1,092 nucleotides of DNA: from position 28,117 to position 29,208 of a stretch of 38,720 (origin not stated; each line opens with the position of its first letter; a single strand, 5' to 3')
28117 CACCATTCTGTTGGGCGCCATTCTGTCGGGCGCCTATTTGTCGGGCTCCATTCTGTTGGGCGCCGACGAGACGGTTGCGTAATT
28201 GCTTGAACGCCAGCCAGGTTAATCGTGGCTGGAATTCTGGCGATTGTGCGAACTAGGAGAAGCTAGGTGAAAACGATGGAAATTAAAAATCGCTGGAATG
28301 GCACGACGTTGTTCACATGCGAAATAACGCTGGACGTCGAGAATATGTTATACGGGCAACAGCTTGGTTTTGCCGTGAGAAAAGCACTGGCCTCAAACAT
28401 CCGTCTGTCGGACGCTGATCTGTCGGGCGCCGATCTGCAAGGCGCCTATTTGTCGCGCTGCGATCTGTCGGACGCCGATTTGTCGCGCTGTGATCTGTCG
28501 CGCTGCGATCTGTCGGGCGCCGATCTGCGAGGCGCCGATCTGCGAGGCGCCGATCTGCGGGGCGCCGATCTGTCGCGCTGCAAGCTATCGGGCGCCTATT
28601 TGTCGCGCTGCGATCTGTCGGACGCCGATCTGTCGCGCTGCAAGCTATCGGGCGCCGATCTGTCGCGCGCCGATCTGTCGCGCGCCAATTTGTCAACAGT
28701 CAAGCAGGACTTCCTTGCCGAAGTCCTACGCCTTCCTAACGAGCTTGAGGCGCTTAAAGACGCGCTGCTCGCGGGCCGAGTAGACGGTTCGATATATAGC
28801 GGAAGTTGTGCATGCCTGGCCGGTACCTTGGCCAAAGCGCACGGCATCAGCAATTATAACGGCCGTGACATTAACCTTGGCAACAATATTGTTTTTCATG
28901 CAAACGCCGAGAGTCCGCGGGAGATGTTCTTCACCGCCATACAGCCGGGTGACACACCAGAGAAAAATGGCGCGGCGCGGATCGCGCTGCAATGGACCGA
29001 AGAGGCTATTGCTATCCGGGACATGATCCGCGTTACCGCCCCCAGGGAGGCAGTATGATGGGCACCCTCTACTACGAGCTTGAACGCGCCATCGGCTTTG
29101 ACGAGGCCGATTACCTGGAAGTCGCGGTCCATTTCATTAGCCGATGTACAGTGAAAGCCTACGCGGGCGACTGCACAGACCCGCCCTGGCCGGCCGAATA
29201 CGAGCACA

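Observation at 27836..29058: Two paralogous pentapeptide-repeat (DNA-mimic-type) proteins are the first genes of the early-right operon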

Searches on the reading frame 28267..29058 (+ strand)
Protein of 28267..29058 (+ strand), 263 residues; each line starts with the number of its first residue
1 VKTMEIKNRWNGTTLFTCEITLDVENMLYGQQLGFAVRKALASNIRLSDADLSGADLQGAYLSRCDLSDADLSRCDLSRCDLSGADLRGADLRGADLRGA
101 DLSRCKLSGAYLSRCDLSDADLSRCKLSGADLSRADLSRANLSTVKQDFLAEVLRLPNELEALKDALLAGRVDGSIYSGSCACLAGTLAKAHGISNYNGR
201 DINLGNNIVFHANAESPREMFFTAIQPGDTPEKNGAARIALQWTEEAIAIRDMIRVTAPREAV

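Call 7: search_protein_families(library=pfam, proteins=[window:28267-29058:+], max_evalue=0.01)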
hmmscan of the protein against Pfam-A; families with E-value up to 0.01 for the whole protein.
window:28267-29058:+ (263 aa): 4 families
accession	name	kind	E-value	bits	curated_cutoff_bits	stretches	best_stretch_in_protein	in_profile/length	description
PF00805.28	Pentapeptide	-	7.1e-46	153.8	20.2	4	65-104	1-40/40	Pentapeptide repeats (8 copies)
PF13599.13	Pentapeptide_4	-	2.2e-14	53.7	38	2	47-121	3-77/78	Pentapeptide repeat region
PF13576.12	Pentapeptide_3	-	9.8e-12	45.4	27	1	64-105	3-47/48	Pentapeptide repeats (9 copies)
PF25296.1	Decapeptide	-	0.0055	17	45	0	85-140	5-60/74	Decapeptide repeat region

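Call 8: search_protein_families(library=phrogs, proteins=[window:28267-29058:+], max_evalue=0.01)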
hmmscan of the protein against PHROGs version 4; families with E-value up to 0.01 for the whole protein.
window:28267-29058:+ (263 aa): 9 families
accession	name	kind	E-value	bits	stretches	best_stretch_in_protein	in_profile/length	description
phrog_923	-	unknown function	6.9e-23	81.3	1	38-152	790-889/990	-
phrog_7713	-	unknown function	9.5e-22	77.7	3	63-110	28-75/103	-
phrog_31265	-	unknown function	1.3e-21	78.7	1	4-143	3-147/264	-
phrog_15350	-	unknown function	2.2e-15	57.5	1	46-143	155-252/494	-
phrog_12514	-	unknown function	8.1e-13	49.4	1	39-100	183-244/287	-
phrog_31567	-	unknown function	7.1e-12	46.5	2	3-72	9-70/151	-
phrog_30240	-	unknown function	5e-11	43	1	43-128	176-261/438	-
phrog_7653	-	unknown function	3e-07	30.2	1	60-145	201-285/782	-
phrog_37032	-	unknown function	2.1e-05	25.4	0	74-103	2-29/110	-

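Call 10: search_protein_families(library=ncbifam, proteins=[window:28267-29058:+], max_evalue=0.1)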
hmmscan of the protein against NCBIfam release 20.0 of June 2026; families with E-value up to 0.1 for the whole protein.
window:28267-29058:+ (263 aa): 19 families
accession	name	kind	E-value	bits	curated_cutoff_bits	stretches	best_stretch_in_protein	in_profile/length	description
NF052603.1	penta_Alr5209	equivalog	4.4e-23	81.6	125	2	43-100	16-73/113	Alr5209 family pentapeptide repeat protein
NF047416.1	penta_HetL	equivalog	1.7e-18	66.9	260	1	43-144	26-122/218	heterocyst differentiation pentapeptide repeat protein HetL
NF033086.2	penta_rpt_Qnr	equivalog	2.2e-15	56.9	240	1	59-154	110-205/211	Qnr family pentapeptide repeat protein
NF011743.0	PRK15196.1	equivalog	6.3e-15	54.9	354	1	45-142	222-319/350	type III secretion system effector PipB2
NF012151.0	penta_rpt_QnrAS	exception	3.7e-14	53.3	490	1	59-155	116-212/218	QnrAS family quinolone resistance pentapeptide repeat protein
NF011744.0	PRK15197.1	equivalog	4e-13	49.2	274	1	45-145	154-254/291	SPI-2 type III secretion system effector PipB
NF000421.1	penta_rpt_QnrVC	exception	1e-11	45.2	460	1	59-154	116-211/218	QnrVC family quinolone resistance pentapeptide repeat protein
NF012152.0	penta_rpt_QnrC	exception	1.2e-11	45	500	1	58-154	115-211/221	QnrC family quinolone resistance pentapeptide repeat protein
NF033375.2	penta_rpt_QnrE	exception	2.9e-11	43.8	480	2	60-144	114-203/214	QnrE family quinolone resistance pentapeptide repeat protein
NF000071.4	penta_rpt_QnrA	exception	5.4e-11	42.7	450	2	15-101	112-198/218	QnrA family quinolone resistance pentapeptide repeat protein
NF000056.3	penta_rpt_QnrS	exception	1.4e-10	41.2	460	1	56-144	53-201/218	QnrS family quinolone resistance pentapeptide repeat protein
NF000139.2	penta_rpt_QnrD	exception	7e-10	39.2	425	1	59-148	113-197/214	QnrD family quinolone resistance pentapeptide repeat protein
NF000420.1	penta_rpt_QnrB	exception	1.6e-09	38.1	460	2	48-97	147-196/214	QnrB family quinolone resistance pentapeptide repeat protein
NF000349.1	mfpA_AE000516.2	equivalog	3.2e-09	36.9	360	2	47-101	94-148/183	pentapeptide repeat protein MfpA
NF038182.1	penta_rpt_SmQnr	exception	7.9e-09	35.6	460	1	57-144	112-199/215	SmQnr family pentapeptide repeat protein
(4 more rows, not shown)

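Call 11: search_solved_structures(query=window:28267-29058:+, max_evalue=0.01, show_alignments=1)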
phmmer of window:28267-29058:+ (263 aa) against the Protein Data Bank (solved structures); distinct sequences matched with E-value up to 0.01: 29.
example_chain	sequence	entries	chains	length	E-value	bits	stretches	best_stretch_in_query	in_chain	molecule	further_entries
4yfo_A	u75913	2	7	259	3.1e-32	115.5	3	42-110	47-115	beta1_ex1 | 6beta1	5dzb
4yc5_A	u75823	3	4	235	1e-29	107.2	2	48-144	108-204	beta1 | beta1 protein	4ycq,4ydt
4yei_A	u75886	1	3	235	3.3e-29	105.5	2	48-143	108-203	beta1mut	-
5dra_A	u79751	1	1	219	3.2e-26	95.8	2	42-143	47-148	3beta1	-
5dqa_A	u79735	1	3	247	6.2e-26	94.8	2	61-144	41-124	t3284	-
5dn0_A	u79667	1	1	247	6.7e-26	94.7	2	42-123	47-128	beta1 t1555 loop variant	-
5dns_A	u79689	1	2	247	7.3e-26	94.6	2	60-144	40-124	t1428 beta1 loop design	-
5di5_A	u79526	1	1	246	3.6e-25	92.3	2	42-122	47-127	beta1 t801 loop variant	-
2j8k_A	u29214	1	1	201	8.5e-25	91.1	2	43-143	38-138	NP275-NP276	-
3du1_X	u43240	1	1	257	4.8e-24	88.6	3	45-144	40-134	All3740 protein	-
3pss_A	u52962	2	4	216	3e-18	69.6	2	60-154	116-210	Qnr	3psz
2xtx_A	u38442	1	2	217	1.7e-15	60.6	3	49-99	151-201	QNRB1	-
2xty_A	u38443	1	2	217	5.3e-15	59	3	49-99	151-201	QNRB1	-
2xtw_A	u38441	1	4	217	8e-15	58.4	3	49-99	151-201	QNRB1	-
6omx_A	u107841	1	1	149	7e-12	48.8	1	51-140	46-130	Alr5209 protein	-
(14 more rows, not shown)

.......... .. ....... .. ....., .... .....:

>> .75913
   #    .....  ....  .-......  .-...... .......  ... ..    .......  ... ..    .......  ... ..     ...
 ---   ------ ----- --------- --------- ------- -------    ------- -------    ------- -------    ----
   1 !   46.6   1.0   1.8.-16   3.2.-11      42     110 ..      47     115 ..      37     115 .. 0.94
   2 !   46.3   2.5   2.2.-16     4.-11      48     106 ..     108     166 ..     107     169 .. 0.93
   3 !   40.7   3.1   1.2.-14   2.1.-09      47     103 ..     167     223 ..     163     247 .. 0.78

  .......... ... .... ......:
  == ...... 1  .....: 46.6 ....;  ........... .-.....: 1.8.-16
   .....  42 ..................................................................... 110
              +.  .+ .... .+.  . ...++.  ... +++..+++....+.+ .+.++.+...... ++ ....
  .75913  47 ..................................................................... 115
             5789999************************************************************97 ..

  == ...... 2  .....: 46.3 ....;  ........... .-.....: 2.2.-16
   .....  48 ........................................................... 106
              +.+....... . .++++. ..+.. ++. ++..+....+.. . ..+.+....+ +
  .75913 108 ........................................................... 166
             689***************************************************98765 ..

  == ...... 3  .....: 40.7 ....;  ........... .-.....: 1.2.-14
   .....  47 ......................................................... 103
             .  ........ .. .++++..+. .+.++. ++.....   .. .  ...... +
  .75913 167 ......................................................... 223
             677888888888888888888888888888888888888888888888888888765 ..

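Call 13: find_homologous_proteins(query=window:28267-29055:+, max_evalue=0.00001)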
Query window:28267-29055:+ (263 aa): 6528 proteins with E <= 0.00001 among 8000 candidates; the best 120 are listed.
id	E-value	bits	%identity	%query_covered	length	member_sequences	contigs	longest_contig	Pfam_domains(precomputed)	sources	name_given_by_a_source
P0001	4.5e-165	565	100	99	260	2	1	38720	PF13576.13,PF13599.14,PF00805.29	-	-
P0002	1.2e-135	469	71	100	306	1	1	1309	PF13576.13,PF13599.14,PF00805.29,PF25296.2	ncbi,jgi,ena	jgi:uncharacterized protein YjbI with pentapeptide repeats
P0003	7.2e-121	421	79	98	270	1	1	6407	PF13576.13,PF13599.14,PF00805.29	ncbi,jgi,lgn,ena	jgi:hypothetical protein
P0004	3.7e-105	369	58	97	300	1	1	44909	PF13576.13,PF13599.14,PF00805.29,PF25296.2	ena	-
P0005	3.9e-99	349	56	97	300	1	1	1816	PF13576.13,PF13599.14,PF00805.29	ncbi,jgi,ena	jgi:uncharacterized protein YjbI with pentapeptide repeats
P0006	5.9e-96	339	65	100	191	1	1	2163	PF00805.29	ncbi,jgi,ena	jgi:hypothetical protein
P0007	7.6e-91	322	65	97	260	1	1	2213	PF13576.13,PF13599.14,PF00805.29,PF25296.2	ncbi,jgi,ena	jgi:hypothetical protein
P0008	1.4e-88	315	57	99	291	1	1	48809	PF13576.13,PF13599.14,PF00805.29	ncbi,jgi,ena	jgi:uncharacterized protein YjbI with pentapeptide repeats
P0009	7.6e-83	296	48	97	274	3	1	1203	PF13576.13,PF13599.14,PF00805.29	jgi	jgi:hypothetical protein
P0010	2.7e-82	294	52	97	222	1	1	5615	PF13576.13,PF13599.14,PF00805.29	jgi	jgi:hypothetical protein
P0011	1.4e-80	289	52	100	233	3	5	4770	PF13576.13,PF13599.14,PF00805.29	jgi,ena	-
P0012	3.6e-77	277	47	96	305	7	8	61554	PF13576.13,PF13599.14,PF00805.29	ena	-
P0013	4.1e-77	277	52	80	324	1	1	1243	PF13576.13,PF13599.14,PF00805.29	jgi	jgi:uncharacterized protein YjbI with pentapeptide repeats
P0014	3.0e-76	274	43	96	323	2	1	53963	PF13576.13,PF13599.14,PF00805.29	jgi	-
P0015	6.9e-76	273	51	100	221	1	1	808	PF13599.14,PF00805.29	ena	-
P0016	1.8e-75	272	56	97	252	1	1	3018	PF13576.13,PF13599.14,PF00805.29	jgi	jgi:hypothetical protein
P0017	5.2e-75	270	45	98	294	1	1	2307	PF13576.13,PF13599.14,PF00805.29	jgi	jgi:uncharacterized protein YjbI with pentapeptide repeats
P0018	1.5e-74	269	56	98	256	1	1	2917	PF13576.13,PF13599.14,PF00805.29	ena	-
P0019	1.6e-74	269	63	80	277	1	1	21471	PF13599.14,PF00805.29,PF25296.2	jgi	-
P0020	1.7e-74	269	54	97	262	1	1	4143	PF13599.14,PF00805.29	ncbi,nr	ncbi:MAG: pentapeptide repeat-containing protein [Pseudomonadota bacterium]|nr:pentapeptide repeat-c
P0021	3.8e-74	268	55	97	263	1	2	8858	PF13576.13,PF13599.14,PF00805.29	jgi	jgi:hypothetical protein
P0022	4.3e-74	267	56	99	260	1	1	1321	PF13576.13,PF13599.14,PF00805.29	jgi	jgi:hypothetical protein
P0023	4.4e-74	267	52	97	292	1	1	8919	PF13576.13,PF13599.14,PF00805.29,PF25296.2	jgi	jgi:uncharacterized protein YjbI with pentapeptide repeats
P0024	4.8e-74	267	49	98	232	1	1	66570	PF13576.13,PF13599.14,PF00805.29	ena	-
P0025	1.2e-73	266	54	97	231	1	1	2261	PF13576.13,PF13599.14,PF00805.29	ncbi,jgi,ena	jgi:hypothetical protein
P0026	1.4e-73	266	51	98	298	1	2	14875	PF13576.13,PF13599.14,PF00805.29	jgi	jgi:hypothetical protein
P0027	7.2e-73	263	56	100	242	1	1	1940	PF13576.13,PF13599.14,PF00805.29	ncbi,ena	-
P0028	9.5e-73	263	47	78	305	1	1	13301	PF13576.13,PF13599.14,PF00805.29,PF25296.2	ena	-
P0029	1.1e-72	263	49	100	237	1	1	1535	PF13576.13,PF13599.14,PF00805.29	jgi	jgi:Pentapeptide repeats (8 copies)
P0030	5.8e-72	260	51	98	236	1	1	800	PF13576.13,PF13599.14,PF00805.29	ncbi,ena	-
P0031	1.3e-71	259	49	98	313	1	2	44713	PF13576.13,PF13599.14,PF00805.29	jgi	jgi:uncharacterized protein YjbI with pentapeptide repeats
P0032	4.5e-71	257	55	98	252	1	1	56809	PF13576.13,PF13599.14,PF00805.29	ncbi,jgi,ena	jgi:hypothetical protein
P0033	6.4e-71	257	53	100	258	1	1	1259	PF13576.13,PF13599.14,PF00805.29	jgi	-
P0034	1.5e-70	256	56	99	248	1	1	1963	PF13576.13,PF00805.29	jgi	-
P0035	2.2e-69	252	52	98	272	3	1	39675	PF13576.13,PF13599.14,PF00805.29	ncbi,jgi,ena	jgi:uncharacterized protein YjbI with pentapeptide repeats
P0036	2.5e-69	252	50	97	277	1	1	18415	PF13576.13,PF13599.14,PF00805.29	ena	-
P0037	3.5e-69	251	57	96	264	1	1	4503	PF13576.13,PF13599.14,PF00805.29,PF25296.2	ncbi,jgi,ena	jgi:hypothetical protein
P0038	3.9e-69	251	40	95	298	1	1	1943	PF13576.13,PF13599.14,PF00805.29,PF25296.2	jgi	jgi:uncharacterized protein YjbI with pentapeptide repeats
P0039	2.3e-68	249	53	98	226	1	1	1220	PF13576.13,PF13599.14,PF00805.29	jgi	jgi:hypothetical protein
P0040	3.1e-68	248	49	100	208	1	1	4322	PF00805.29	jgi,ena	-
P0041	8.8e-68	247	57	95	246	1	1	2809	PF13576.13,PF13599.14,PF00805.29,PF25296.2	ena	-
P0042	9.8e-68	247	56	94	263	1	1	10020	PF13576.13,PF13599.14,PF00805.29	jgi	jgi:hypothetical protein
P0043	1.3e-67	246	54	99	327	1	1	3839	PF13576.13,PF13599.14,PF00805.29,PF25296.2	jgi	jgi:hypothetical protein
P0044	3.4e-67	245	51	97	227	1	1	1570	PF13576.13,PF13599.14,PF00805.29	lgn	-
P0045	1.2e-66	243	53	100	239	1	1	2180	PF13599.14,PF00805.29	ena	-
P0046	7.2e-66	240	54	97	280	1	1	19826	PF13576.13,PF13599.14,PF00805.29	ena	-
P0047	3.2e-65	238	50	97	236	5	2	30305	PF13576.13,PF00805.29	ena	-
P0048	3.5e-65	238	53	98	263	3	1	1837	PF13576.13,PF00805.29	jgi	jgi:hypothetical protein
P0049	4.6e-65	238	53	95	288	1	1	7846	PF13576.13,PF13599.14,PF00805.29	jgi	jgi:hypothetical protein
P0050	4.9e-65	238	51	97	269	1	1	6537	PF13576.13,PF13599.14,PF00805.29,PF25296.2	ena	-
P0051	1.8e-64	236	55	97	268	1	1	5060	PF13599.14,PF00805.29,PF25296.2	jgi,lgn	jgi:hypothetical protein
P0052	3.1e-64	235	54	96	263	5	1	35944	PF13576.13,PF13599.14,PF00805.29,PF25296.2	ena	-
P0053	4.4e-64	235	52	96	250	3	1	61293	PF13576.13,PF13599.14,PF00805.29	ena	-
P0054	7.3e-64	234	43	97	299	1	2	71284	PF13576.13,PF13599.14,PF00805.29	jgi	-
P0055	8.3e-64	234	46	87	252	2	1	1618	PF13576.13,PF13599.14,PF00805.29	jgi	jgi:hypothetical protein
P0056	8.8e-64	234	55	89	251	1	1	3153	PF13576.13,PF13599.14,PF00805.29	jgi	-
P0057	1.9e-63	233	52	97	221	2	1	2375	PF13576.13,PF00805.29,PF01469.25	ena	-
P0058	2.3e-63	232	49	96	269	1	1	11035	PF13599.14,PF00805.29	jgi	jgi:uncharacterized protein YjbI with pentapeptide repeats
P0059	5.2e-63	231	51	98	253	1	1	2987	PF13576.13,PF13599.14,PF00805.29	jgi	jgi:hypothetical protein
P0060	5.6e-62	228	49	94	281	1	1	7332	PF13576.13,PF13599.14,PF00805.29,PF25296.2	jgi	jgi:uncharacterized protein YjbI with pentapeptide repeats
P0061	9.6e-62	227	47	97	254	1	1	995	PF13576.13,PF13599.14,PF00805.29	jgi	jgi:hypothetical protein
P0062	1.5e-61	226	49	97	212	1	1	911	PF13576.13,PF00805.29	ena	-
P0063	1.6e-61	226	52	79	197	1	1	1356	PF00805.29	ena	-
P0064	2.1e-61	226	48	92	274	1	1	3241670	PF13576.13,PF13599.14,PF00805.29,PF25296.2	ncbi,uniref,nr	ncbi:pentapeptide repeats family protein [Burkholderia pseudomallei MSHR733]|uniref:pentapeptide rep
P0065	4.3e-61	225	50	97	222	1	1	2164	PF13576.13,PF00805.29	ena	-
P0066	5.4e-61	224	47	81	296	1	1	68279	PF13576.13,PF13599.14,PF00805.29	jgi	-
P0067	6.2e-61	224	47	98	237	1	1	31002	PF13576.13,PF13599.14,PF00805.29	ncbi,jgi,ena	jgi:hypothetical protein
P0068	6.6e-61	224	51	96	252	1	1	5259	PF13576.13,PF13599.14,PF00805.29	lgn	-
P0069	1.2e-60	223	53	97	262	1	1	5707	PF13576.13,PF13599.14,PF00805.29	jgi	-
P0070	2.1e-60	223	61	74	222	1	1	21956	PF13599.14,PF00805.29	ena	-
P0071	5.3e-60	221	55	81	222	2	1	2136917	PF13576.13,PF13599.14,PF00805.29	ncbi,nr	ncbi:hypothetical protein CFB43_06460 [Burkholderia sp. AU15512]|nr:hypothetical protein CFB43_06460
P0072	2.1e-59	219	52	97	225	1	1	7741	PF13576.13,PF00805.29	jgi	jgi:hypothetical protein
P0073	3.3e-59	219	45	97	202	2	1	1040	PF00805.29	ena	-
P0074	3.9e-59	218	48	97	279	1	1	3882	PF13576.13,PF13599.14,PF00805.29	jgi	jgi:hypothetical protein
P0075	5.3e-59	218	45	97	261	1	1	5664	PF13576.13,PF13599.14,PF00805.29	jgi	-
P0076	7.0e-59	218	50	99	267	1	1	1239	PF13576.13,PF13599.14,PF00805.29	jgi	jgi:hypothetical protein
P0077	2.4e-58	216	53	97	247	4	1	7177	PF13576.13,PF13599.14,PF00805.29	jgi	-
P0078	4.1e-58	215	50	96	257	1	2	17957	PF00805.29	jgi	jgi:uncharacterized protein YjbI with pentapeptide repeats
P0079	2.2e-57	213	57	77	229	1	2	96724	PF13599.14,PF00805.29,PF25296.2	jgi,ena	jgi:hypothetical protein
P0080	4.0e-57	212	50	91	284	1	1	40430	PF13576.13,PF13599.14,PF00805.29,PF25296.2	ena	-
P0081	5.6e-57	211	60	37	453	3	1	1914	PF13576.13,PF13599.14,PF00805.29,PF25296.2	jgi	-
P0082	8.2e-57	211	57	75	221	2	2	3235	PF13576.13,PF13599.14,PF00805.29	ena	-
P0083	1.2e-56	210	41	97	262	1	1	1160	PF13576.13,PF13599.14,PF00805.29,PF25296.2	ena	-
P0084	1.6e-56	210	50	99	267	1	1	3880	PF13576.13,PF13599.14,PF00805.29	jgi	jgi:hypothetical protein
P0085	2.0e-56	210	39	94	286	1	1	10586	PF13576.13,PF13599.14,PF00805.29,PF25296.2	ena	-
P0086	2.5e-56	209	55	66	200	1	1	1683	PF13576.13,PF00805.29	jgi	jgi:hypothetical protein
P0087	3.8e-56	209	54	97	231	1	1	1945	PF13576.13,PF00805.29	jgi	jgi:hypothetical protein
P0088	1.6e-55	207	45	93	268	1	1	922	PF13576.13,PF13599.14,PF00805.29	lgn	-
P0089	4.8e-55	205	49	98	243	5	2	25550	PF13576.13,PF13599.14,PF00805.29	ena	-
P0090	5.3e-55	205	43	99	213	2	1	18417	PF13576.13,PF13599.14,PF00805.29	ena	-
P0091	6.0e-55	205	51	95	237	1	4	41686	PF13576.13,PF13599.14,PF00805.29,PF25296.2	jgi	jgi:hypothetical protein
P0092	6.2e-55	205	46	98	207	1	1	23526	PF00805.29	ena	-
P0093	7.4e-55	204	46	96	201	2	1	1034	PF00805.29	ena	-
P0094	1.4e-54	203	49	98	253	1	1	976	PF13576.13,PF13599.14,PF00805.29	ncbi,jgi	jgi:uncharacterized protein YjbI with pentapeptide repeats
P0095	1.8e-54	203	42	98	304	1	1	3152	PF13576.13,PF13599.14,PF00805.29,PF25296.2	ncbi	-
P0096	2.1e-54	203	45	94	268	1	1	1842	PF13576.13,PF13599.14,PF00805.29,PF25296.2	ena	-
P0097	2.3e-54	203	47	92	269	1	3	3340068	PF13576.13,PF13599.14,PF00805.29,PF25296.2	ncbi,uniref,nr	ncbi:pentapeptide repeat-containing protein [Burkholderia pseudomallei]|uniref:pentapeptide repeat-c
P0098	2.6e-54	203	63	68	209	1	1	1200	PF13576.13,PF00805.29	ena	-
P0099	4.4e-54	202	43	97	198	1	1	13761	PF00805.29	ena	-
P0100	6.7e-54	201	53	86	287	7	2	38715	PF13576.13,PF12961.14,PF13599.14,PF00805.29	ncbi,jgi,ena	jgi:hypothetical protein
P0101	1.8e-53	200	57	38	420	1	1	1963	PF13576.13,PF13599.14,PF00805.29,PF25296.2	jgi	jgi:uncharacterized protein YjbI with pentapeptide repeats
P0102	1.8e-53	200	47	95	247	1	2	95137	PF13599.14,PF00805.29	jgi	jgi:uncharacterized protein YjbI with pentapeptide repeats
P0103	2.1e-53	200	51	92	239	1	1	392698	PF13576.13,PF13599.14,PF00805.29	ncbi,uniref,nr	ncbi:pentapeptide repeat-containing protein [Burkholderia gladioli]|uniref:pentapeptide repeat-conta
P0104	2.1e-53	200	58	70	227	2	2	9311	PF13599.14,PF00805.29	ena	-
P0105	2.2e-53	200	42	97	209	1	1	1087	PF13576.13,PF00805.29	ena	-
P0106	2.7e-53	199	45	97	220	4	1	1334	PF00805.29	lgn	-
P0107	2.8e-53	199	45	94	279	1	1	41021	PF13576.13,PF13599.14,PF00805.29,PF25296.2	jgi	jgi:hypothetical protein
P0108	2.8e-53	199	55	72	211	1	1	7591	PF13576.13,PF00805.29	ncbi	-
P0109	3.2e-53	199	50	92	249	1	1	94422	PF13576.13,PF13599.14,PF00805.29,PF25296.2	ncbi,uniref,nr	ncbi:pentapeptide repeats family protein [Burkholderia pseudomallei ABCPW 107]|uniref:pentapeptide r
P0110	9.5e-53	197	61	65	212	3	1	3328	PF13576.13,PF00805.29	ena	-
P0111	1.7e-52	197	55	77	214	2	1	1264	PF00805.29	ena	-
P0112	4.1e-52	195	56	73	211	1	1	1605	PF00805.29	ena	-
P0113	4.5e-52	195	45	98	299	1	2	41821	PF13576.13,PF13599.14,PF00805.29,PF25296.2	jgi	jgi:uncharacterized protein YjbI with pentapeptide repeats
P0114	5.4e-52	195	59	61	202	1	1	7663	PF00805.29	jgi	jgi:hypothetical protein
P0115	6.2e-52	195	48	92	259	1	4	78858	PF13576.13,PF13599.14,PF00805.29,PF25296.2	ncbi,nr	ncbi:TPA: pentapeptide repeat-containing protein [Burkholderia multivorans]|nr:pentapeptide repeat-c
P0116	7.9e-52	194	61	37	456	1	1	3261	PF13576.13,PF20694.3,PF13599.14,PF00805.29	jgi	jgi:uncharacterized protein YjbI with pentapeptide repeats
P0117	8.2e-52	194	49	94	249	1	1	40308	PF13576.13,PF13599.14,PF00805.29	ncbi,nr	ncbi:pentapeptide repeat family protein [Bordetella phage vB_BaM-IFTN6]|nr:pentapeptide repeat famil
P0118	1.0e-51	194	47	97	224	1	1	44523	PF13599.14,PF00805.29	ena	-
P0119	4.4e-51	192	41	96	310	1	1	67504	PF13576.13,PF13599.14,PF00805.29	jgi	jgi:uncharacterized protein YjbI with pentapeptide repeats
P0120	4.6e-51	192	50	86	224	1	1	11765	PF13576.13,PF13599.14,PF00805.29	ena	-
